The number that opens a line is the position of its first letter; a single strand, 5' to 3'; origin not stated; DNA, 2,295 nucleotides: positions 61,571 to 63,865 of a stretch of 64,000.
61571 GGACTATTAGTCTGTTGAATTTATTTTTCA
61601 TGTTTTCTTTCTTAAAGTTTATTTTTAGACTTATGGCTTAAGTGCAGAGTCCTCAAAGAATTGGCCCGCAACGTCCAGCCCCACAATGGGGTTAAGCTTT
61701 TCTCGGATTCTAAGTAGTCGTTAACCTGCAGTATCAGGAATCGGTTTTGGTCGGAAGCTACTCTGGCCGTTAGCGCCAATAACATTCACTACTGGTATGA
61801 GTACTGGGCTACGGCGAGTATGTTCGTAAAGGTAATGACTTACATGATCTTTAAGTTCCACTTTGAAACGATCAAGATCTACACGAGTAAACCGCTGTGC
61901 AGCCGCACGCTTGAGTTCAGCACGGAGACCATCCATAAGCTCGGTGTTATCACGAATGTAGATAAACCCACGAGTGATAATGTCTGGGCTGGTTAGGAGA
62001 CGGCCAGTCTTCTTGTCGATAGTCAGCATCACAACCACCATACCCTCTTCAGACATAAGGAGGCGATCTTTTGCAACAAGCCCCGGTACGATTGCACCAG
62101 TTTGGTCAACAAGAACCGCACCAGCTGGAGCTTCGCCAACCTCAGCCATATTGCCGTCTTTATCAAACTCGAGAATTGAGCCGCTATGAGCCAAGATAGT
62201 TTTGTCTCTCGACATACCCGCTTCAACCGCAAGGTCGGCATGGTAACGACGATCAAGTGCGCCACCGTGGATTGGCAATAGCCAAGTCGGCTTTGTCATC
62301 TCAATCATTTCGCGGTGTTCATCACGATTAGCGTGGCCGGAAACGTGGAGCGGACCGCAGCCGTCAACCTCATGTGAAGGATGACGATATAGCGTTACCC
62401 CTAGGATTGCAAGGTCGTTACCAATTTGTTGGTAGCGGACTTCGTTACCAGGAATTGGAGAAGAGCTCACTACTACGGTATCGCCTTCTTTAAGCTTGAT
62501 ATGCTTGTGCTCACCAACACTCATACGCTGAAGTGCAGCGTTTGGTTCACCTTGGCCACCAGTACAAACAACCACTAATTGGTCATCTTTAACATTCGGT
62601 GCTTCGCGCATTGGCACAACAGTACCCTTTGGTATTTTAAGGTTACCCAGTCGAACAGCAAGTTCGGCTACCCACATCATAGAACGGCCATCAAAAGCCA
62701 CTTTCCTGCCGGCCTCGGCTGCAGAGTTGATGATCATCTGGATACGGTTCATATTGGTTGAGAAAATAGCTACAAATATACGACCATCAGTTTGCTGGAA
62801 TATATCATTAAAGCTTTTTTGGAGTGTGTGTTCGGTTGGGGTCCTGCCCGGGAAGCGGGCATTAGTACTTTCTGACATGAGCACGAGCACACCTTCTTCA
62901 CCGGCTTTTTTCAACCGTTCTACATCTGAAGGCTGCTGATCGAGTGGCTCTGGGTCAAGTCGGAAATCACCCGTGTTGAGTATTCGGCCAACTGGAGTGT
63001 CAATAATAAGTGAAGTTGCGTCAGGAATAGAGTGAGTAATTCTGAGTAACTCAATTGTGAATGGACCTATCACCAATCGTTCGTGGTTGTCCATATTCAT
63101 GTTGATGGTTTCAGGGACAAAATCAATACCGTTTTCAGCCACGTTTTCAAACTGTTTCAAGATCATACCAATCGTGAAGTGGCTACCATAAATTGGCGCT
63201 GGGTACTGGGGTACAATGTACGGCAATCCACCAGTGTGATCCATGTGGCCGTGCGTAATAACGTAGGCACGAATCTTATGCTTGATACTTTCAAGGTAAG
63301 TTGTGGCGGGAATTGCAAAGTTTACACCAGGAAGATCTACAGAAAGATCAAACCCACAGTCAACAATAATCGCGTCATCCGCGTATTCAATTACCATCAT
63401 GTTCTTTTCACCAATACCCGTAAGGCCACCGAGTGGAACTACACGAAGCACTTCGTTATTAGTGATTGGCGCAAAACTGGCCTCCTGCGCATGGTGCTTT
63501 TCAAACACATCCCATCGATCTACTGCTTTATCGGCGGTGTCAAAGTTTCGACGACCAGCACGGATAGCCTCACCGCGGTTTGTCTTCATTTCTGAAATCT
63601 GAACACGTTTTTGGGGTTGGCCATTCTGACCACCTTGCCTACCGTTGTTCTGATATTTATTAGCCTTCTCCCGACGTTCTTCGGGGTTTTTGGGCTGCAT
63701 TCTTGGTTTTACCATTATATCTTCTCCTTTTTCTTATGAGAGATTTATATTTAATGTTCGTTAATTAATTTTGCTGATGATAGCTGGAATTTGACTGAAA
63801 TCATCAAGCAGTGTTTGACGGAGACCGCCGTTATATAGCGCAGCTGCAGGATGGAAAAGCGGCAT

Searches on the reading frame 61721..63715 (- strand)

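Call 62: search_protein_families(library=ncbifam, proteins=[window:61721-63715:-], max_evalue=1e-10)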
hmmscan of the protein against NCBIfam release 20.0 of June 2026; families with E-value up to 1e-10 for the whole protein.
window:61721-63715:- (664 aa): 3 families
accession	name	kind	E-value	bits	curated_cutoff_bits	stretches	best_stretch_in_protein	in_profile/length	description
NF047419.1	RNase_J1_RnjA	exception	2.1e-146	488.8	820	1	91-643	3-546/549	ribonuclease J1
TIGR00649.1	MG423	subfamily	1.5e-136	456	400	1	91-643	2-545/546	RNase J family beta-CASP ribonuclease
TIGR03675.1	arCOG00543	equivalog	8.3e-12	44.1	580.2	1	75-182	160-264/631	beta-CASP ribonuclease aCPSF1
